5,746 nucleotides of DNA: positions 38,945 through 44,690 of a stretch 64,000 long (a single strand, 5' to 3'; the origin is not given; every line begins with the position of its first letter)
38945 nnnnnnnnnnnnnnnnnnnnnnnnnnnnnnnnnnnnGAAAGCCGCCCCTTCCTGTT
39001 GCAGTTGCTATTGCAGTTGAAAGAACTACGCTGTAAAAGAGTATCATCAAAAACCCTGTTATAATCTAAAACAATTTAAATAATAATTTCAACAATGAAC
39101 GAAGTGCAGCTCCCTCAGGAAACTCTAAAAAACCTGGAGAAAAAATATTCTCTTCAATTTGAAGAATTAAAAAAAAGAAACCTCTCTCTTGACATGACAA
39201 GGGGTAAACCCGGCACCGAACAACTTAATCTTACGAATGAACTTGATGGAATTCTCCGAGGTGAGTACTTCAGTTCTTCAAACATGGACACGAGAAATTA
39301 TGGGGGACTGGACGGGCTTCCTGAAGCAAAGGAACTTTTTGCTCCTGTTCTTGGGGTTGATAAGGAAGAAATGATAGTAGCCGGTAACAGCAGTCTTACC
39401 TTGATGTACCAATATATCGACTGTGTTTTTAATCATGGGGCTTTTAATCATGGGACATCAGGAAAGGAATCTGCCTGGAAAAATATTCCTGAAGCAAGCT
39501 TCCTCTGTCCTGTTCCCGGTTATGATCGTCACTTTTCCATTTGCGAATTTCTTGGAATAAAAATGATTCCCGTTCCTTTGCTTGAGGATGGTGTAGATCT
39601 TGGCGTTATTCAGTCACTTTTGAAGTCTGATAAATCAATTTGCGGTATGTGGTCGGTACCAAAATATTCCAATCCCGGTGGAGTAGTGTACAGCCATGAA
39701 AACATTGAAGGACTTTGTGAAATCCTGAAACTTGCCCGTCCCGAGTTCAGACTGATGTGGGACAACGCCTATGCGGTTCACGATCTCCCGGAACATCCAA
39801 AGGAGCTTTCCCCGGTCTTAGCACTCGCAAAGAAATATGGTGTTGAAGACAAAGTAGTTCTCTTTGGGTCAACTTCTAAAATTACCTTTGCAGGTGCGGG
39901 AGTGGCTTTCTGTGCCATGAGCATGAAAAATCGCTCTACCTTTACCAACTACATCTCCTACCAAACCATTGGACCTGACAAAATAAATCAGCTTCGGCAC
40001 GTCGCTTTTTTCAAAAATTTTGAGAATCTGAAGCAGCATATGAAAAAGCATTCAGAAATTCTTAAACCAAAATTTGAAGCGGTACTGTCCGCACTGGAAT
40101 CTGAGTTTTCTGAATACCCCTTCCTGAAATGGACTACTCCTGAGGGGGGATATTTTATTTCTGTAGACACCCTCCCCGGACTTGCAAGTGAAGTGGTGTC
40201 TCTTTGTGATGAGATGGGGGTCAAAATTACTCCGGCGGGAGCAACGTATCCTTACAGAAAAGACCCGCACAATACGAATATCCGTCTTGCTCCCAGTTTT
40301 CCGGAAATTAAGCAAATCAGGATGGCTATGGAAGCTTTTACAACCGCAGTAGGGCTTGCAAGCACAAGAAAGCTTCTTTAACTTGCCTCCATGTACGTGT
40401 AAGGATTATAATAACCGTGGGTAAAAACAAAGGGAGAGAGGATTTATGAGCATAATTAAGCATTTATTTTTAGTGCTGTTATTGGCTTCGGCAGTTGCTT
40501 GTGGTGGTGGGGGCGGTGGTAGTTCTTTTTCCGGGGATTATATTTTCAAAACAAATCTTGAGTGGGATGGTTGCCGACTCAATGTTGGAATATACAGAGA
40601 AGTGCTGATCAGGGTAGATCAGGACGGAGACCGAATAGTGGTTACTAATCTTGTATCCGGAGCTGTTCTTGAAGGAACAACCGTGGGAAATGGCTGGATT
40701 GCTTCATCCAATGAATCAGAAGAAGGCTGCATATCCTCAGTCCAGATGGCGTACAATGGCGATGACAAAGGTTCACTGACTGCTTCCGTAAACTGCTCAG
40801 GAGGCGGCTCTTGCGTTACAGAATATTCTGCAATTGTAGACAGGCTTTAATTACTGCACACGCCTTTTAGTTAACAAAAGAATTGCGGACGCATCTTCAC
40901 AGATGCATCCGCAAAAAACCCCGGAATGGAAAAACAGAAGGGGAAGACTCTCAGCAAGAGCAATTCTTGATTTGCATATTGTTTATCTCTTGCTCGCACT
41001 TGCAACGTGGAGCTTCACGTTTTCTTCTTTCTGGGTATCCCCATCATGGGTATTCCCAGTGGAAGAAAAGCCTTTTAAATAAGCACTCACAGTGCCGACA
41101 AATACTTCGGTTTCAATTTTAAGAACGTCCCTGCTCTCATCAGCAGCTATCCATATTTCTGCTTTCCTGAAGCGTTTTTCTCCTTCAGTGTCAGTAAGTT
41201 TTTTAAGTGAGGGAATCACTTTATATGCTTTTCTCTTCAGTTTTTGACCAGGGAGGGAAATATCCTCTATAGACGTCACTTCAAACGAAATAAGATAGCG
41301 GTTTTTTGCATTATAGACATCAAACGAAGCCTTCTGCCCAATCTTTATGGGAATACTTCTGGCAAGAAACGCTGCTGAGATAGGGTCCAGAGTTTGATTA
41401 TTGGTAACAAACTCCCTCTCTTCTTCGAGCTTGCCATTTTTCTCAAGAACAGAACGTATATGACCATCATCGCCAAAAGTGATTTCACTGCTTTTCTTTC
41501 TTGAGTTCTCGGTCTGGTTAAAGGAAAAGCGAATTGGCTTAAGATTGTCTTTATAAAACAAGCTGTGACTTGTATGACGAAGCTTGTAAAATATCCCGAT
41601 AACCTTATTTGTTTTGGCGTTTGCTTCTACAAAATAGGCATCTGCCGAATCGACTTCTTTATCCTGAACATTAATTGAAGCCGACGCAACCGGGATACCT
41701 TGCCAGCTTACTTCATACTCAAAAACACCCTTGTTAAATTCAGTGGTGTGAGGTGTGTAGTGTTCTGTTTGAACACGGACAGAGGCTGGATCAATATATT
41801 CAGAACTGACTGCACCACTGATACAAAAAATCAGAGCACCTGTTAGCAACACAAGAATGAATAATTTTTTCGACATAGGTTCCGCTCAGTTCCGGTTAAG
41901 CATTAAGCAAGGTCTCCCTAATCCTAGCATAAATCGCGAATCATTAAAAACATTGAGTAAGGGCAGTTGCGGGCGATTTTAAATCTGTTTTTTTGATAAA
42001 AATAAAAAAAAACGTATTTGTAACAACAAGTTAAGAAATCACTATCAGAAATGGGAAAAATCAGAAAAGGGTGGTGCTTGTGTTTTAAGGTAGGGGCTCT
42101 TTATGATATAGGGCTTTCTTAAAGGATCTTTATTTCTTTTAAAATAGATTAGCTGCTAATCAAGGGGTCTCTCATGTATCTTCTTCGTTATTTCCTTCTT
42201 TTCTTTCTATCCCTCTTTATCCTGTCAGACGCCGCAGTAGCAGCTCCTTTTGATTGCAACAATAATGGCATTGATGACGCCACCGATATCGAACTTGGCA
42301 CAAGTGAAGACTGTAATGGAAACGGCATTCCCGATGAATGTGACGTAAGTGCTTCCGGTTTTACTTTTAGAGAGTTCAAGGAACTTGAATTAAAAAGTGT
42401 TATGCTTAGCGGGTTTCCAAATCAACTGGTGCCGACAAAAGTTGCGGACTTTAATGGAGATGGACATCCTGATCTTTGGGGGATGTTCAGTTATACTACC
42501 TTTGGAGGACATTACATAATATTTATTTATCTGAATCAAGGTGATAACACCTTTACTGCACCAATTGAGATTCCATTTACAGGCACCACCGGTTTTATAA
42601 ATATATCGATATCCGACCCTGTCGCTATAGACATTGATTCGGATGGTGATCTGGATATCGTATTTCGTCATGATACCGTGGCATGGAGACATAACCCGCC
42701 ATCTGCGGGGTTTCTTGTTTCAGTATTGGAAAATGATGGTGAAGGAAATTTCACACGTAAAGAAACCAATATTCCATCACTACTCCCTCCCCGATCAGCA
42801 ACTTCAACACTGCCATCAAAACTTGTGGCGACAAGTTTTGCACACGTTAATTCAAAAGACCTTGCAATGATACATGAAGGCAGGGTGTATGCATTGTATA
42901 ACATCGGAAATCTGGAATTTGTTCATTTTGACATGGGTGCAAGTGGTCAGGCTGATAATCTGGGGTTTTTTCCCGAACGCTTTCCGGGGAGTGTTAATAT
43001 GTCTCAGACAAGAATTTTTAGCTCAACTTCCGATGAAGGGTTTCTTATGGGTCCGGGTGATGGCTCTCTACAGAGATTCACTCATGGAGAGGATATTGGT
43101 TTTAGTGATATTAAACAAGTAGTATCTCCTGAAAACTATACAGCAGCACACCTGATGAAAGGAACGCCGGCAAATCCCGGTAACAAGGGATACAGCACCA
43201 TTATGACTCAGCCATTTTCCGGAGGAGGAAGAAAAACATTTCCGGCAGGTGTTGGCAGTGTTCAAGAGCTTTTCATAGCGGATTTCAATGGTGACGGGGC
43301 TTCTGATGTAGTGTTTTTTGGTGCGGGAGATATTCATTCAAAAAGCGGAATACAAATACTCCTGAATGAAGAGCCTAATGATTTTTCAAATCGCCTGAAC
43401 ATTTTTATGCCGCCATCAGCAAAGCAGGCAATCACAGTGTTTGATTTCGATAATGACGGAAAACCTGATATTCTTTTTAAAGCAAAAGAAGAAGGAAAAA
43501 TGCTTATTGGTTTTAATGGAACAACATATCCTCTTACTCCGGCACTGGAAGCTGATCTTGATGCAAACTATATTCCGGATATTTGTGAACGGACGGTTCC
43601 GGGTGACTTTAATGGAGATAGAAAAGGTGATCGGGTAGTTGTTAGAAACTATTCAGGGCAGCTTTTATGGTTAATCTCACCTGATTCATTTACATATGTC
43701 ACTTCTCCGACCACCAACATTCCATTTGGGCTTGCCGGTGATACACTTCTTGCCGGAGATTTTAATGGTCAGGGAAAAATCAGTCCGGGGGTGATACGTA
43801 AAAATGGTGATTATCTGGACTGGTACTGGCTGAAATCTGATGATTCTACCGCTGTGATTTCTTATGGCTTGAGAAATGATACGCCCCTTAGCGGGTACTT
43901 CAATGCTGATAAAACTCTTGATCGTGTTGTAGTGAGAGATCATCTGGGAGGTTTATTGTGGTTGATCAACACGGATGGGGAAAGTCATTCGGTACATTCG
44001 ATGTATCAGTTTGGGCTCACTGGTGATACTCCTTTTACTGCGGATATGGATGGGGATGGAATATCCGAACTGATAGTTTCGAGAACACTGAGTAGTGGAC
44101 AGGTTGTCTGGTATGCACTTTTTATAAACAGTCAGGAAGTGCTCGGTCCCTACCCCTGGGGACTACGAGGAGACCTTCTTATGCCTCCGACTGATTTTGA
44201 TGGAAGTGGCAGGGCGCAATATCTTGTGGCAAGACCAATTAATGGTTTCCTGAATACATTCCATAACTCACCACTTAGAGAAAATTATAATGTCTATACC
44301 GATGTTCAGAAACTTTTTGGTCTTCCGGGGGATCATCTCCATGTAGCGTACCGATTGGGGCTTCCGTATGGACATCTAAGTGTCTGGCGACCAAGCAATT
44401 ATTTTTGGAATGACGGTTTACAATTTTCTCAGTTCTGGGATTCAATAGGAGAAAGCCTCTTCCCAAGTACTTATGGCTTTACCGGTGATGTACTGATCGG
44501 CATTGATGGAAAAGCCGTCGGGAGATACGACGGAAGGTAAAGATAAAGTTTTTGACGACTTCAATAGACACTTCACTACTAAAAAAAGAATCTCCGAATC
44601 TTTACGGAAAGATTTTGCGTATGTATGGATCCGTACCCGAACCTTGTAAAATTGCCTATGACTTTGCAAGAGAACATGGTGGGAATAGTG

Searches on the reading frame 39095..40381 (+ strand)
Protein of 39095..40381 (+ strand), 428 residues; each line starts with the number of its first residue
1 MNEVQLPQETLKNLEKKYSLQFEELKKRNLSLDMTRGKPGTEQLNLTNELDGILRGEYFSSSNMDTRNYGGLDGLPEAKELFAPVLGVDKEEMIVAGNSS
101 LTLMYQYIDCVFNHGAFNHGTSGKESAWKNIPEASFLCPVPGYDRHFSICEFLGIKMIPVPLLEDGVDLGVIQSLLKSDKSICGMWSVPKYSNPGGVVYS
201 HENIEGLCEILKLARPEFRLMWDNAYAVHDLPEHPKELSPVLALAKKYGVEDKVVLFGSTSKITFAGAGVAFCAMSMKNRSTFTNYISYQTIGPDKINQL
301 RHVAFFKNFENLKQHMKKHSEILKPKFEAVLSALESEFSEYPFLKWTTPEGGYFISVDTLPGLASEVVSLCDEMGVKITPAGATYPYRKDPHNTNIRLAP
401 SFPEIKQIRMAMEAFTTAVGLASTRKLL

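Call 3: search_protein_families(library=pfam, proteins=[window:39095-40381:+], max_evalue=0.1)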
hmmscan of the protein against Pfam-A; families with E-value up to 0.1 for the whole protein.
window:39095-40381:+ (428 aa): 2 families
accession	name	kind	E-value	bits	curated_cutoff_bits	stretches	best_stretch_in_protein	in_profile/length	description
PF12897.13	Asp_aminotransf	-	5.7e-143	477.2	27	1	8-427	3-417/421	Aspartate amino-transferase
PF00155.27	Aminotran_1_2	-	3.7e-12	46.6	19.7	1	61-400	30-346/361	Aminotransferase class I and II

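Call 4: search_protein_families(library=ncbifam, proteins=[window:39095-40381:+], max_evalue=0.1)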
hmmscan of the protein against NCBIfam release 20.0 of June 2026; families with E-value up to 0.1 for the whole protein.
window:39095-40381:+ (428 aa): 13 families
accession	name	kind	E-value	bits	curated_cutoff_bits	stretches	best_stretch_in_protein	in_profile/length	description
NF053594.1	AAT_Rv3722c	equivalog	4.1e-164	546.2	435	1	10-426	2-412/412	aspartate aminotransferase type Ic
NF052290.2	MocR_like_YczR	exception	4.6e-13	48.7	487.4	1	137-414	191-453/458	MocR-like transcription factor YczR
NF041364.1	GntC_guanitoxin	equivalog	1.4e-12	47.2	415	1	134-380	85-323/356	guanitoxin biosynthesis PLP-dependent (S)-gamma-hydroxy-L-arginine cyclodehydratase GntC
NF052282.1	PLP_TF_PdxR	equivalog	1.1e-10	41.1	320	1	140-414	187-446/448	MocR-like pyridoxine biosynthesis transcription factor PdxR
NF005744.0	PRK07568.1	subfamily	7.1e-08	31.6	389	1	136-358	115-325/398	pyridoxal phosphate-dependent aminotransferase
TIGR04461.1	endura_MppQ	equivalog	7.2e-05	22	540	1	185-419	157-380/392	enduracididine biosynthesis enzyme MppQ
TIGR04350.1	C_S_lyase_PatB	subfamily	9.2e-05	21.5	340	1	192-359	167-325/384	PatB family C-S lyase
NF006580.0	PRK09105.1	subfamily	0.001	18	444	1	132-226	121-209/375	pyridoxal phosphate-dependent aminotransferase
NF005732.0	PRK07550.1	equivalog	0.0012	18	366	1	137-357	121-327/389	aminotransferase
NF004854.0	PRK06207.1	subfamily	0.0051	15.5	464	1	146-228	139-222/405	pyridoxal phosphate-dependent aminotransferase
TIGR01265.1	tyr_nico_aTase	subfamily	0.013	14.5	292.45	1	132-212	119-199/403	tyrosine/nicotianamine family aminotransferase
NF005593.0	PRK07324.1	equivalog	0.085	11.9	476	0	135-327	106-285/373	aminotransferase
TIGR01264.1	tyr_amTase_E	equivalog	0.099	11.4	474.25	0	136-212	124-200/403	tyrosine transaminase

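Call 30: list_cluster_members(proteins=[P0003, P0085, P0001, window:39095-40381:+, P0005, P0004])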
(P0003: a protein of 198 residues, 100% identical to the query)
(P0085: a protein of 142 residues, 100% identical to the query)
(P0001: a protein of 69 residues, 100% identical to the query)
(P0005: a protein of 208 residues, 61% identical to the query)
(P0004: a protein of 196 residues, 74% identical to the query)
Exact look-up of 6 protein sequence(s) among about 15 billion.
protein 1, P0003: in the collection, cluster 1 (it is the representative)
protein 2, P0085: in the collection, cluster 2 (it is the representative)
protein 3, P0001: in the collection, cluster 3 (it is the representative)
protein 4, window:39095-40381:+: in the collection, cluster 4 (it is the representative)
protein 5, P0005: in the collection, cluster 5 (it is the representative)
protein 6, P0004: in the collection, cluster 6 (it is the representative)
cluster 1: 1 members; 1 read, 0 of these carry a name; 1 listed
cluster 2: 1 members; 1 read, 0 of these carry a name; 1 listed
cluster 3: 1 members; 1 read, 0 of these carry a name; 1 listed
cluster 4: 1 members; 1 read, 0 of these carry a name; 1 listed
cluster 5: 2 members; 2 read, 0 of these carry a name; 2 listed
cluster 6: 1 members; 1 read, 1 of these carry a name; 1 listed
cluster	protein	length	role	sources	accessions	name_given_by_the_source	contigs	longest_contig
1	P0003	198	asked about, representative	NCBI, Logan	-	-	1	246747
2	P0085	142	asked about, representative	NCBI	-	-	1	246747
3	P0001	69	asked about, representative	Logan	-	-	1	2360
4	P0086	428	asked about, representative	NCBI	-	-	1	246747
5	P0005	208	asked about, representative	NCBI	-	-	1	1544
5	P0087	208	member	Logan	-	-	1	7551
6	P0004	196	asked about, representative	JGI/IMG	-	hypothetical protein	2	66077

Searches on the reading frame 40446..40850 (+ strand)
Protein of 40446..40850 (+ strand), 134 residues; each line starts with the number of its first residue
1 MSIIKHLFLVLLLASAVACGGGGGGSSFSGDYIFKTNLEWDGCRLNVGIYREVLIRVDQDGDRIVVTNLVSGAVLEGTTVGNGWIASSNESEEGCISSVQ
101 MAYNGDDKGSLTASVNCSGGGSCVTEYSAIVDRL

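Call 3: search_protein_families(library=pfam, proteins=[window:40446-40850:+], max_evalue=0.1)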
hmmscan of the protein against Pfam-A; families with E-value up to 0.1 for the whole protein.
window:40446-40850:+ (134 aa): 1 family
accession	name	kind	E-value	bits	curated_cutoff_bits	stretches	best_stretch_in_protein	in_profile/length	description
PF13617.11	Lipoprotein_19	-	0.041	14.1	25.8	1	45-62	9-26/34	YnbE-like lipoprotein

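Call 4: search_protein_families(library=ncbifam, proteins=[window:40446-40850:+], max_evalue=0.1)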
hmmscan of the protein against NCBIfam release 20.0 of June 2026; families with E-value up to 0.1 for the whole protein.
window:40446-40850:+ (134 aa): 0 families

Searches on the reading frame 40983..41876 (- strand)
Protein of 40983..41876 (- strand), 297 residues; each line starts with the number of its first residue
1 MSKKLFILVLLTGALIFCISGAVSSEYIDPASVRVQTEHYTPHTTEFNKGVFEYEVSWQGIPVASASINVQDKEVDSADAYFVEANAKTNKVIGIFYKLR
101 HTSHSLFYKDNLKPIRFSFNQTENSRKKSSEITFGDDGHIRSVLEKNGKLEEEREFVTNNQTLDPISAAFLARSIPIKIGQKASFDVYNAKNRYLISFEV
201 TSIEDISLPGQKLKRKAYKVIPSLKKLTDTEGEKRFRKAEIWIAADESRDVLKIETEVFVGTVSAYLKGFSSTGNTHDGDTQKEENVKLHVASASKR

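Call 3: search_protein_families(library=pfam, proteins=[window:40983-41876:-], max_evalue=0.1)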
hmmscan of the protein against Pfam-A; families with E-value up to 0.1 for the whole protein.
window:40983-41876:- (297 aa): 3 families
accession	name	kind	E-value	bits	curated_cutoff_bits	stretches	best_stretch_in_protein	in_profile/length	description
PF11306.15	DUF3108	-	1.5e-34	120.1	26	1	53-268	1-209/209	Protein of unknown function (DUF3108)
PF16244.11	DUF4901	-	0.0036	17.8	27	1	86-210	5-128/148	YcdB, YcdC repeated domain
PF08503.15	DapH_N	-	0.099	13.3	27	0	101-150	16-66/86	Tetrahydrodipicolinate succinyltransferase N-terminal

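Call 4: search_protein_families(library=ncbifam, proteins=[window:40983-41876:-], max_evalue=0.1)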
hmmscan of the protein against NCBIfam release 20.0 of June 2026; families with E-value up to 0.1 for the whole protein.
window:40983-41876:- (297 aa): 0 families

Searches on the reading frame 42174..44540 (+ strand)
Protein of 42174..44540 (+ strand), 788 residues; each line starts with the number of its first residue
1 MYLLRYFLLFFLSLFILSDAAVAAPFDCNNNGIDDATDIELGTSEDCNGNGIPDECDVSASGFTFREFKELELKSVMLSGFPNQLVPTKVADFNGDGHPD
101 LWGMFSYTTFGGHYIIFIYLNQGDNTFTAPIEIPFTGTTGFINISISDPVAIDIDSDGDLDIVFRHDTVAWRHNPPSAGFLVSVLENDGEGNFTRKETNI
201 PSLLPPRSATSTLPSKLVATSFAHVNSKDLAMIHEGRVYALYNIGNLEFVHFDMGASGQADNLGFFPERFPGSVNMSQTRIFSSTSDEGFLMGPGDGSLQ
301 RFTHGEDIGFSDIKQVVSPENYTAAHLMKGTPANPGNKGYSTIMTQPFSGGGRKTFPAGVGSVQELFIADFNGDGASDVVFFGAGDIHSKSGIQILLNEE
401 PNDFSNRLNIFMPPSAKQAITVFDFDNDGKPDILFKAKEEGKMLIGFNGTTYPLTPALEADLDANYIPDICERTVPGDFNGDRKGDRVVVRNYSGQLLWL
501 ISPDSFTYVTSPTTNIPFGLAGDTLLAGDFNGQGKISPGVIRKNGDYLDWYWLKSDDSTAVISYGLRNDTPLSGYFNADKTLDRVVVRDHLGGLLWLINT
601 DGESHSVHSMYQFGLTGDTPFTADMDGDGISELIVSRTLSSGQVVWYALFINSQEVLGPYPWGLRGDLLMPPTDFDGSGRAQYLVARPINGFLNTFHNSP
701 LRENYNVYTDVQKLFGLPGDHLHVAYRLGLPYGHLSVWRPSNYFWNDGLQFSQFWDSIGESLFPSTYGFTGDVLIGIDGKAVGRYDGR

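Call 47: search_protein_families(library=pfam, proteins=[window:42174-44540:+], max_evalue=0.001)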
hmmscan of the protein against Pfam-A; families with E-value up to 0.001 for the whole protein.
window:42174-44540:+ (788 aa): 2 families
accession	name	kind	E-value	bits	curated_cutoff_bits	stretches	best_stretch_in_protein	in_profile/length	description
PF13517.12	FG-GAP_3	-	6.8e-26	91.1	26.9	2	92-163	1-60/61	FG-GAP-like repeat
PF01839.29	FG-GAP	-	3.7e-12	46.3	22.1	0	90-101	7-18/37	FG-GAP repeat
